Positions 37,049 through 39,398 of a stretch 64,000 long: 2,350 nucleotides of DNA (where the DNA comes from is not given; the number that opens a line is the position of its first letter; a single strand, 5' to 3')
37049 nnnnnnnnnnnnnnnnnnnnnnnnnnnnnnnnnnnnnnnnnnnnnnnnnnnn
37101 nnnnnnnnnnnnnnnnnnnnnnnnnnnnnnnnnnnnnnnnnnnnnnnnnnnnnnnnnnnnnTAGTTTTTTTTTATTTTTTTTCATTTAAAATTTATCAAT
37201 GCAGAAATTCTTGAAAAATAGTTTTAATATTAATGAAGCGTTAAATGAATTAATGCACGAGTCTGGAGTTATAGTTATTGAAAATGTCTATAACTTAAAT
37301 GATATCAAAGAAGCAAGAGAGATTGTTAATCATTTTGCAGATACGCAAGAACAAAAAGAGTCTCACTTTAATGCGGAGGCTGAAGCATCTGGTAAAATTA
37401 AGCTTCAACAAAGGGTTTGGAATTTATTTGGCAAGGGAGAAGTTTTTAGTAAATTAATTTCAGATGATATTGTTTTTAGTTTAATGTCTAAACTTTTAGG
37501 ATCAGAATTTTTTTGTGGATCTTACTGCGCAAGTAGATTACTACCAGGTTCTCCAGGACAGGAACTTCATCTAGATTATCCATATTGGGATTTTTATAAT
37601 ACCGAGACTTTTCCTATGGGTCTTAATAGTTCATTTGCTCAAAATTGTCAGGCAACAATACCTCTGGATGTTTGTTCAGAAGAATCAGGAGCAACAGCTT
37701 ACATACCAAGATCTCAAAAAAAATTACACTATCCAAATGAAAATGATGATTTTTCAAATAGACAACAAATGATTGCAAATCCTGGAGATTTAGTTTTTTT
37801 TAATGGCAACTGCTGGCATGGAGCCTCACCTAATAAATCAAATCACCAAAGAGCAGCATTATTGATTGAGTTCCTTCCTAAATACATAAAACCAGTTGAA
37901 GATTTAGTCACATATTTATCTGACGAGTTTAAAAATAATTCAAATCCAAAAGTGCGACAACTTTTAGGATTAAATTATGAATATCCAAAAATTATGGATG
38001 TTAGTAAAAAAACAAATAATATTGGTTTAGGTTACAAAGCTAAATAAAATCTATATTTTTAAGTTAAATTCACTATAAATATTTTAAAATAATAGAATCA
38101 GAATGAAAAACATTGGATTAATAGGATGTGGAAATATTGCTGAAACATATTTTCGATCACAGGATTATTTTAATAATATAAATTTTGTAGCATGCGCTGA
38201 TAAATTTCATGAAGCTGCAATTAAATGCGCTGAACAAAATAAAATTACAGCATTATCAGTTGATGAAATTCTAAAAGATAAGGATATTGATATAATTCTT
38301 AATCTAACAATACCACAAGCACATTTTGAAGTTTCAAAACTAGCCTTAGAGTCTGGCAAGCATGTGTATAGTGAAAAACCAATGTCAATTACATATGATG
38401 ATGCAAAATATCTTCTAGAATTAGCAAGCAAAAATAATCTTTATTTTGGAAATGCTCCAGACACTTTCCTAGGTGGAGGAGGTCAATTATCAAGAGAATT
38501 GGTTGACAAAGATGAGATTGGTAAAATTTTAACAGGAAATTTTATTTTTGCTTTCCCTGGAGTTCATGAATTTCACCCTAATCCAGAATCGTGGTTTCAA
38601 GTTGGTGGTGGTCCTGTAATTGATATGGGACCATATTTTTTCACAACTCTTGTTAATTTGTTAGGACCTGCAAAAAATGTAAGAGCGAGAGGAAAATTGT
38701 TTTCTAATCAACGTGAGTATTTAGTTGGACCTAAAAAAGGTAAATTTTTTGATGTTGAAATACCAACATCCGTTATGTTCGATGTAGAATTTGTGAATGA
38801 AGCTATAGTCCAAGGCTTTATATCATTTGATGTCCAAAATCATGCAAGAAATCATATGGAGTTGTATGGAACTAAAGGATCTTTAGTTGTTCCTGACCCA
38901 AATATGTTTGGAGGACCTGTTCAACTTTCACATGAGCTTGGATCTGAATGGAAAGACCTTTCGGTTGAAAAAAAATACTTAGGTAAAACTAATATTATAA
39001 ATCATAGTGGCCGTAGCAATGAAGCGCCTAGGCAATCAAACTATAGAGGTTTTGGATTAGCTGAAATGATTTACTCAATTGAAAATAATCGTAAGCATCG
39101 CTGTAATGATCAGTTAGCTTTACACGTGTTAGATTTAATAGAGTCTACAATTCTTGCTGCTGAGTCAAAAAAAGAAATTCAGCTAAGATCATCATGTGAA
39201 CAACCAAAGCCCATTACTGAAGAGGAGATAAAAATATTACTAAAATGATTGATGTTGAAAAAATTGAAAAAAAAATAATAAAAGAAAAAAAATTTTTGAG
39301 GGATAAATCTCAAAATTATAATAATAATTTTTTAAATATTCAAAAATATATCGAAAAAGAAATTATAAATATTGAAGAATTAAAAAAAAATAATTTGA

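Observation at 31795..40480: Orphan IolD + minimal CUT2 importer + two Fe(II)/2OG-oxygenase-like proteins flanking a Gfo/Idh/MocA oxidoreductase: an unassigned cyclitol or substituted-sugar module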

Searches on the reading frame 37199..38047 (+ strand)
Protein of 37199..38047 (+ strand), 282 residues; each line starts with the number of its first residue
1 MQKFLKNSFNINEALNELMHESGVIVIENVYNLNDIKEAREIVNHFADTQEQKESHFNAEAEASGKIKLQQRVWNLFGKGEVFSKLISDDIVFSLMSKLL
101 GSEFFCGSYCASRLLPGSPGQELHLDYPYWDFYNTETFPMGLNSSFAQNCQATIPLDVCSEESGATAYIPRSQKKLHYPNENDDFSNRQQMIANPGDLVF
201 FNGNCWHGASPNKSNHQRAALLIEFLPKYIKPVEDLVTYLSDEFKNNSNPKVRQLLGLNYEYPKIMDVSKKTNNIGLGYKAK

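Call 3: search_protein_families(library=pfam, proteins=[window:37199-38047:+], max_evalue=0.01)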
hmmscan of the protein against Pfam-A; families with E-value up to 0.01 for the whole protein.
window:37199-38047:+ (282 aa): 2 families
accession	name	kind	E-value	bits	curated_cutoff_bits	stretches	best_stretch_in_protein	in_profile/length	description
PF05721.19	PhyH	-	6.3e-21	76.1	22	1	20-219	2-212/213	Phytanoyl-CoA dioxygenase (PhyH)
PF13759.12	2OG-FeII_Oxy_5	-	0.0023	18.7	27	1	181-220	58-97/101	Putative 2OG-Fe(II) oxygenase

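Call 4: search_protein_families(library=ncbifam, proteins=[window:37199-38047:+], max_evalue=0.01)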
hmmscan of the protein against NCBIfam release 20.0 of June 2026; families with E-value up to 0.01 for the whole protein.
window:37199-38047:+ (282 aa): 3 families
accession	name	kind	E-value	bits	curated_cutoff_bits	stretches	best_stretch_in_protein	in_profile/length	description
TIGR04436.1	SpoChoClust_3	subfamily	6e-06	25.7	200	1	165-253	140-225/300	putative 2OG-Fe(II) oxygenase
TIGR02408.1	ectoine_ThpD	equivalog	0.0013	18.1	336.5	0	21-130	27-134/277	ectoine hydroxylase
TIGR01762.1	chlorin-enz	subfamily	0.0057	16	226.3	0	184-231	204-252/288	chlorinating enzyme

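Call 19: search_solved_structures(query=window:37199-38047:+, max_evalue=0.1)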
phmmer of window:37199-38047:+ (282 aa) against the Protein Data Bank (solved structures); distinct sequences matched with E-value up to 0.1: 19.
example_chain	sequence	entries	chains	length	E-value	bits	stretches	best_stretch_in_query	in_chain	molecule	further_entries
7vbq_B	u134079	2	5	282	1.5e-09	40.7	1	43-258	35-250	Fe(II)/(alpha)ketoglutarate-dependent dioxygenase TlxI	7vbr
7eyu_B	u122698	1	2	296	7.2e-09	38.5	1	16-258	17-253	2-oxoglutarate/Fe(II)-dependent dioxygenase SptF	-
7wpy_A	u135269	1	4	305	7.9e-09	38.3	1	12-257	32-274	Dioxygenase andA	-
7eyw_C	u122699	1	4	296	9.6e-09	38.1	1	16-258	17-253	2-oxoglutarate/Fe(II)-dependent dioxygenase SptF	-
7eyr_C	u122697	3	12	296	1.1e-08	37.9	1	16-258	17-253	2-oxoglutarate/Fe(II)-dependent dioxygenase SptF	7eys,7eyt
5m0t_A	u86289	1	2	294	1.4e-08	37.5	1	12-258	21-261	Alpha-ketoglutarate-dependent non-heme iron oxygenase EasH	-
5zm2_A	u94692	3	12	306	2e-08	37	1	12-257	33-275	Dioxygenase andA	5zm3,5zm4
7fcb_C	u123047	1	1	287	1.5e-07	34.1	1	17-258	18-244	2-oxoglutarate/Fe(II)-dependent dioxygenase SptF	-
9wyc_A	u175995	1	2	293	4.2e-07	32.7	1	8-254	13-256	Oxidoreductase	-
5ybt_A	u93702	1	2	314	1.1e-06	31.3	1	90-236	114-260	PrhA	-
7vbq_A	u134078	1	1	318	1.7e-06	30.7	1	10-257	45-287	Fe(II)/(alpha)ketoglutarate-dependent dioxygenase TlxJ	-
8zyb_E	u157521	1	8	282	2.1e-06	30.4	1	17-259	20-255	DhiD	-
5ybp_A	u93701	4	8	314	2.7e-06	30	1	90-235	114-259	PrhA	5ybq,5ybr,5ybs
5ybm_A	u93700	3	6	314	3.9e-06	29.5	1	90-235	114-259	PrhA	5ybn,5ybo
5ybl_A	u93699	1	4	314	4e-06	29.4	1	104-259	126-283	Multifunctional dioxygenase ausE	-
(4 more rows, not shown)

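Call 51: find_homologous_proteins(query=window:37199-38047:+, max_evalue=0.00001)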
Query window:37199-38047:+ (282 aa): 576 proteins with E <= 0.00001 among 971 candidates; the best 120 are listed.
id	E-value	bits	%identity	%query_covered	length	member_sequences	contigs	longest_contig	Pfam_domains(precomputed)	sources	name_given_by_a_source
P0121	2.4e-172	590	90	100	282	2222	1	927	PF05721.20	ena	-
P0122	2.6e-169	580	88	100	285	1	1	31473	PF05721.20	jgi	jgi:ectoine hydroxylase-related dioxygenase (phytanoyl-CoA dioxygenase family)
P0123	5.4e-168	575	87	100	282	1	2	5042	PF05721.20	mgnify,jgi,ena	mgnify:CR=1 FL=1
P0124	1.1e-166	571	86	100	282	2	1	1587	PF05721.20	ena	-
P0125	4.3e-166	569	92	94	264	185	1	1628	PF05721.20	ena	-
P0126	4.8e-166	569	86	100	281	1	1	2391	PF05721.20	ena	-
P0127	5.4e-166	569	85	100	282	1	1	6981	PF05721.20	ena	-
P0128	6.6e-165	565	86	100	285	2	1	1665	PF05721.20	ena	-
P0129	1.1e-164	564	85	100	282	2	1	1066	PF05721.20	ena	-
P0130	1.9e-164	564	85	100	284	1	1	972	PF05721.20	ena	-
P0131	1.9e-163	560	84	100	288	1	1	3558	PF05721.20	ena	-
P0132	2.1e-163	560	85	100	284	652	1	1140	PF05721.20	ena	-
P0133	2.5e-163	560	84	100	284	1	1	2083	PF05721.20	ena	-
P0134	9.1e-163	558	84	100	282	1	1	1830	PF05721.20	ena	-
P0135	1.2e-162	558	85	100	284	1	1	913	PF05721.20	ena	-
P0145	2.7e-159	547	83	100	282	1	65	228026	PF05721.20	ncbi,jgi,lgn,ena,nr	ncbi:MAG: phytanoyl-CoA dioxygenase [Pelagibacteraceae bacterium]|jgi:ectoine hydroxylase-related di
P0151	1.0e-158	545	82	100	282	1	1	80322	PF05721.20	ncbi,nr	ncbi:phytanoyl-CoA dioxygenase family protein [Alphaproteobacteria bacterium]|nr:phytanoyl-CoA dioxy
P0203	2.2e-147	508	77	100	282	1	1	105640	PF05721.20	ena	-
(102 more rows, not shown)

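Call 79: predict_structure(alignment_id=A1)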
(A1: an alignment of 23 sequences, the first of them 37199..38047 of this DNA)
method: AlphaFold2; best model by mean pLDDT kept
length: 282 residues; sequences in the alignment: 23
mean_pLDDT: 57.9   pTM: 0.65
mean pLDDT of the five models: 57.9, 56.6, 50.4, 35.4, 35.2
residues with pLDDT >= 90: 15; 70-90: 88; 50-70: 56; < 50: 123
segments of 3 or more residues with pLDDT < 50: 51-75, 115-148, 160-189, 207-216, 231-234, 263-282
pLDDT, mean of each block of 10 residues (from residue 1): 87 83 83 89 69 37 31 50 83 83 66 45 32 36 38 71 42 39 45 77 52 53 66 53 75 69 42 33 26
secondary structure, 60 per line:
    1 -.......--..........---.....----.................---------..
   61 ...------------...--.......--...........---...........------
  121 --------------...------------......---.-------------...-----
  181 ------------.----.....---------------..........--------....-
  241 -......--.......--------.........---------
elements in order: E2-5 H11-20 E24-28 H33-49 H59-63 H81-87 H90-100 E104-114 E150-155 E198-202 E218-227 H236-239 H242-247 H250-256 H265-273

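Call 82: find_encoding_contigs(protein=P0145, flank=10000, max_places=4)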
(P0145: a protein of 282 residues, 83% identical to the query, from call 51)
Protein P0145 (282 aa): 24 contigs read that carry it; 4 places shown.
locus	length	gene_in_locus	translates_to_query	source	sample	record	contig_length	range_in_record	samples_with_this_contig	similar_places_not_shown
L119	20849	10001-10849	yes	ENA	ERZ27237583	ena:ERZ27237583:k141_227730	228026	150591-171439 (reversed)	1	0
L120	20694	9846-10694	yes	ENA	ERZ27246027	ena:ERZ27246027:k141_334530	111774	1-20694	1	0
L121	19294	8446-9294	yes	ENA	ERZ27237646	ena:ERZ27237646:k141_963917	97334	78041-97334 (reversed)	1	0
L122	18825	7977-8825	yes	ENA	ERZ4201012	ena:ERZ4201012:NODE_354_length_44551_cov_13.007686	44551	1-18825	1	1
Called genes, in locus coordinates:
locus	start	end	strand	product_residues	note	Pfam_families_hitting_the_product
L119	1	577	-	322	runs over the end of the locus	PF00389:2-Hacid_dh, PF02826:2-Hacid_dh_C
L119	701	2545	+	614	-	PF02776:TPP_enzyme_N, PF00205:TPP_enzyme_M, PF02775:TPP_enzyme_C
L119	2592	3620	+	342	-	PF02826:2-Hacid_dh_C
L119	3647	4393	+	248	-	PF00005:ABC_tran, PF02463:SMC_N (weak), PF09818:ABC_ATPase (faint), PF13304:AAA_21 (faint)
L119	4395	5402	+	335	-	PF02653:BPD_transp_2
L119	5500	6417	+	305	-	PF00532:Peripla_BP_1, PF13407:Peripla_BP_4, PF13377:Peripla_BP_3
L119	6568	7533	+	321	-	PF13407:Peripla_BP_4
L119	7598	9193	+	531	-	PF02653:BPD_transp_2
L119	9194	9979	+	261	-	PF02463:SMC_N (weak), PF00005:ABC_tran, PF05621:TniB (faint), PF13304:AAA_21 (faint)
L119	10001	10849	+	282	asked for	PF05721:PhyH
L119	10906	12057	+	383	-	PF01408:GFO_IDH_MocA, PF22725:GFO_IDH_MocA_C3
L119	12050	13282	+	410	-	PF07350:Gig2-like, PF05721:PhyH (faint)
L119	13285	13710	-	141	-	PF00903:Glyoxalase, PF13669:Glyoxalase_4 (weak)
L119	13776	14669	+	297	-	PF00892:EamA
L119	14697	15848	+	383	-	PF01408:GFO_IDH_MocA, PF22725:GFO_IDH_MocA_C3, PF02894:GFO_IDH_MocA_C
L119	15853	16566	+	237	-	PF06283:ThuA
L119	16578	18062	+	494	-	PF00370:FGGY_N, PF02782:FGGY_C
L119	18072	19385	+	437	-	PF01261:AP_endonuc_2 (weak), PF27526:XylA2_C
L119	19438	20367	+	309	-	PF06574:FAD_syn, PF01687:Flavokinase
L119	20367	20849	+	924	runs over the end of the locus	PF00133:tRNA-synt_1, PF09334:tRNA-synt_1g, PF01406:tRNA-synt_1e, PF09334:tRNA-synt_1g (weak), PF01921:tRNA-synt_1f (weak), PF08264:Anticodon_1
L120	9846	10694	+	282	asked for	PF05721:PhyH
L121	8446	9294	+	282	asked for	PF05721:PhyH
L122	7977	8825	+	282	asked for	PF05721:PhyH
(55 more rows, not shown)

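Call 83: find_encoding_contigs(protein=P0203, flank=10000, max_places=2)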
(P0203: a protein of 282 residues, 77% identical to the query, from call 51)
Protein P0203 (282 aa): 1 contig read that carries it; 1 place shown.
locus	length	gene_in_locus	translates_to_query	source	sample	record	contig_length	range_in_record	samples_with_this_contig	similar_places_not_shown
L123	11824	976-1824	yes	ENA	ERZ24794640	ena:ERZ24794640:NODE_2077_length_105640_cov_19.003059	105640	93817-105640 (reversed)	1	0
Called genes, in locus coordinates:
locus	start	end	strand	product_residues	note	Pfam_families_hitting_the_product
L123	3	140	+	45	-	?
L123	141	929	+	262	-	PF02463:SMC_N (weak), PF00005:ABC_tran, PF05621:TniB (faint), PF13304:AAA_21 (faint)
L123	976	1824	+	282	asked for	PF05721:PhyH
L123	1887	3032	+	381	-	PF01408:GFO_IDH_MocA, PF02894:GFO_IDH_MocA_C (weak), PF22725:GFO_IDH_MocA_C3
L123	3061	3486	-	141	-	PF00903:Glyoxalase, PF13669:Glyoxalase_4 (weak)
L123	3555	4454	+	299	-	PF00892:EamA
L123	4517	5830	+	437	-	PF01261:AP_endonuc_2, PF27526:XylA2_C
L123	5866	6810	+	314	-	PF06574:FAD_syn, PF01687:Flavokinase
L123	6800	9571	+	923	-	PF00133:tRNA-synt_1, PF01921:tRNA-synt_1f (faint), PF09334:tRNA-synt_1g, PF01406:tRNA-synt_1e (weak), PF08264:Anticodon_1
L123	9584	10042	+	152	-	PF01252:Peptidase_A8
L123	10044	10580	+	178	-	PF11233:DUF3035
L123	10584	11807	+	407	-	PF00342:PGI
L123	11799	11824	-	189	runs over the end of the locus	PF03602:Cons_hypoth95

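Call 84: find_encoding_contigs(protein=P0151, flank=10000, max_places=2)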
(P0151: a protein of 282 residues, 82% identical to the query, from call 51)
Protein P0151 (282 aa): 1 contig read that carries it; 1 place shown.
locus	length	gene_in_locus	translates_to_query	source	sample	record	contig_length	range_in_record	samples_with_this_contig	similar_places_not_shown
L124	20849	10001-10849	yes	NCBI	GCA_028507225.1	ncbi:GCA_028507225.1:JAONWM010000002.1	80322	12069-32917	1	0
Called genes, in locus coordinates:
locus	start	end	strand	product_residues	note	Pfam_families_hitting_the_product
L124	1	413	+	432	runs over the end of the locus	PF02746:MR_MLE_N (weak), PF13378:MR_MLE_C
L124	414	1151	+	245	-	PF00106:adh_short, PF08659:KR, PF13561:adh_short_C2, PF23441:SDR (weak)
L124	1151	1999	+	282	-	PF01557:FAA_hydrolase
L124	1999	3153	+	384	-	PF01070:FMN_dh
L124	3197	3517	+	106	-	PF00355:Rieske (weak)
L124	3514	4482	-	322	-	PF00389:2-Hacid_dh, PF02826:2-Hacid_dh_C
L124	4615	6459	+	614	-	PF02776:TPP_enzyme_N, PF00205:TPP_enzyme_M, PF02775:TPP_enzyme_C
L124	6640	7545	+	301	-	PF13407:Peripla_BP_4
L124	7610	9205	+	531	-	PF02653:BPD_transp_2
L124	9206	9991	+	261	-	PF02463:SMC_N (weak), PF00005:ABC_tran, PF05621:TniB (faint), PF13304:AAA_21 (faint)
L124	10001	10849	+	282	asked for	PF05721:PhyH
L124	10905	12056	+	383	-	PF01408:GFO_IDH_MocA, PF22725:GFO_IDH_MocA_C3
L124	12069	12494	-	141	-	PF00903:Glyoxalase, PF13669:Glyoxalase_4 (weak)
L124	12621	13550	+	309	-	PF06574:FAD_syn, PF01467:CTP_transf_like (faint), PF01687:Flavokinase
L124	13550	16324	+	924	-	PF00133:tRNA-synt_1, PF01921:tRNA-synt_1f (faint), PF09334:tRNA-synt_1g, PF01406:tRNA-synt_1e (weak), PF08264:Anticodon_1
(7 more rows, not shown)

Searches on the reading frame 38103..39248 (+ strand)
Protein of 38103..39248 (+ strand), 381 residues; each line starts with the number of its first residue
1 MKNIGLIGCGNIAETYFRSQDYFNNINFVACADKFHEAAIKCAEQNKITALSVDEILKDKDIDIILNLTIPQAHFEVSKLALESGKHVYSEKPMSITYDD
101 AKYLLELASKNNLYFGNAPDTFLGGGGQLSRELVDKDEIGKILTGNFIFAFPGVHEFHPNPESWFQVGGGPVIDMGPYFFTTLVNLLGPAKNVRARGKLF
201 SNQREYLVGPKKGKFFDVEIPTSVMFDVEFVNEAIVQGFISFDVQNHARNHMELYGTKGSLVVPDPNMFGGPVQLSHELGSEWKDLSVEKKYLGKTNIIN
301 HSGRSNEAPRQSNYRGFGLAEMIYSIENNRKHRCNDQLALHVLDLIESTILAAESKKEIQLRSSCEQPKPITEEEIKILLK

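Call 3: search_protein_families(library=pfam, proteins=[window:38103-39248:+], max_evalue=0.01)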
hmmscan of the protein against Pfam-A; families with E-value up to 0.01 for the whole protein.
window:38103-39248:+ (381 aa): 5 families
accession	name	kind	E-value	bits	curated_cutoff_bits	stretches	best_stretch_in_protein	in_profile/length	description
PF01408.29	GFO_IDH_MocA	-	2.9e-18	67.1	24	1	3-113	2-114/120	Oxidoreductase family, NAD-binding Rossmann fold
PF22725.1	GFO_IDH_MocA_C3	-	8.7e-17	61.7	27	1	131-262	5-124/124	GFO/IDH/MocA C-terminal domain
PF03447.22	NAD_binding_3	-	0.0012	19.9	24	1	8-112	1-110/116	Homoserine dehydrogenase, NAD binding domain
PF03435.24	Sacchrp_dh_NADP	-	0.0019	19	25.1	1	5-94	2-98/129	Saccharopine dehydrogenase NADP binding domain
PF02894.22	GFO_IDH_MocA_C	-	0.0072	16.6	22.9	0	131-361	1-218/218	Oxidoreductase family, C-terminal alpha/beta domain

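Call 4: search_protein_families(library=ncbifam, proteins=[window:38103-39248:+], max_evalue=0.01)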
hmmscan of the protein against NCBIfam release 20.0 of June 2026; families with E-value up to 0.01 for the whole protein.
window:38103-39248:+ (381 aa): 10 families
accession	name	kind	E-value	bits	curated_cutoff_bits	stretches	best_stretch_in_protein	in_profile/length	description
TIGR04380.1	myo_inos_iolG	equivalog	4.7e-13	48.7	355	1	2-114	2-117/330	inositol 2-dehydrogenase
NF052479.1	LevoglcsnDh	equivalog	8.8e-12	44.4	650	1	39-262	49-288/386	levoglucosan dehydrogenase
NF040723.1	UDP-GlcNAcDh_Arch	equivalog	9.8e-11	41.7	450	1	3-143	2-142/302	UDP-N-acetylglucosamine 3-dehydrogenase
NF007574.0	PRK10206.1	equivalog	1.7e-10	40.5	352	1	51-113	55-117/345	oxidoreductase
NF008607.0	PRK11579.1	subfamily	1.1e-09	37.8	330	1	4-113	7-116/346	oxidoreductase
NF052679.1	InsChiInosDhIolG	equivalog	1.8e-09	37.1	540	1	3-108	4-113/343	bifunctional inositol 2-dehydrogenase/D-chiro-inositol 1-dehydrogenase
NF058563.1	BT_2159_fam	equivalog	1.7e-07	30.6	650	1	3-113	2-114/350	disaccharide 3-dehydrogenase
NF009830.0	PRK13304.1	equivalog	6.2e-06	25.9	267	1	3-88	3-88/265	aspartate dehydrogenase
NF041392.1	XylDh_Gfo6_Halo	equivalog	1.6e-05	23.9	350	1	61-277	82-287/350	D-xylose 1-dehydrogenase Gfo6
NF058561.1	BT_2158_fam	equivalog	1.8e-05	23.5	750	1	59-118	94-155/487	glycoside 3-dehydrogenase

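Call 21: search_solved_structures(query=window:38103-39248:+, max_evalue=0.001)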
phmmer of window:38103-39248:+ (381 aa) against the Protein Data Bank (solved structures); distinct sequences matched with E-value up to 0.001: 62 (the best 60 are shown).
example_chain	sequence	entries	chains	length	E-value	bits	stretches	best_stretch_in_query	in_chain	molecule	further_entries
3evn_A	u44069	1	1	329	9.1e-19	71.1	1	5-187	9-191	Oxidoreductase, Gfo/Idh/MocA family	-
9m3d_B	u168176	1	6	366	2.6e-16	63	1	4-184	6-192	DgpA1 from W974-1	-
7xr9_A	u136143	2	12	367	4.8e-12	48.9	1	3-184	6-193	DgpA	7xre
3db2_A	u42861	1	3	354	4.7e-11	45.7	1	7-202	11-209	putative NADPH-dependent oxidoreductase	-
3e9m_A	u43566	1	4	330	1.7e-10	43.8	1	39-188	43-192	Oxidoreductase, Gfo/Idh/MocA family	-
9m37_A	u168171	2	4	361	1.4e-09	40.9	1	3-191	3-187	P581a DgpA2 and isoorientin complex structure | Gfo/Idh/MocA family protein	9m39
2glx_A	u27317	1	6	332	3.1e-09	39.7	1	5-188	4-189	1,5-anhydro-D-fructose reductase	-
3e18_A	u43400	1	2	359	5e-09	39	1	9-188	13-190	oxidoreductase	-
3q2i_A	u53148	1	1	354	1.2e-08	37.7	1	4-196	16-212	dehydrogenase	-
3oqb_A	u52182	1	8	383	2.1e-08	36.9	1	52-198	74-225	Oxidoreductase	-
3fhl_A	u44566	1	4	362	2.3e-08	36.8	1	51-193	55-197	Putative oxidoreductase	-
5b3t_A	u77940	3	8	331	3.8e-08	36.1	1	53-165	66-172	Biliverdin reductase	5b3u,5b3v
3ec7_A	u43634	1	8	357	1.1e-07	34.6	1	4-142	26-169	Putative Dehydrogenase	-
3f4l_A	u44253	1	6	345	1.2e-07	34.5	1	52-116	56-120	Putative oxidoreductase yhhX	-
2ho5_A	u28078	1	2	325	1.4e-07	34.3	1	3-198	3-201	Oxidoreductase, Gfo/Idh/MocA family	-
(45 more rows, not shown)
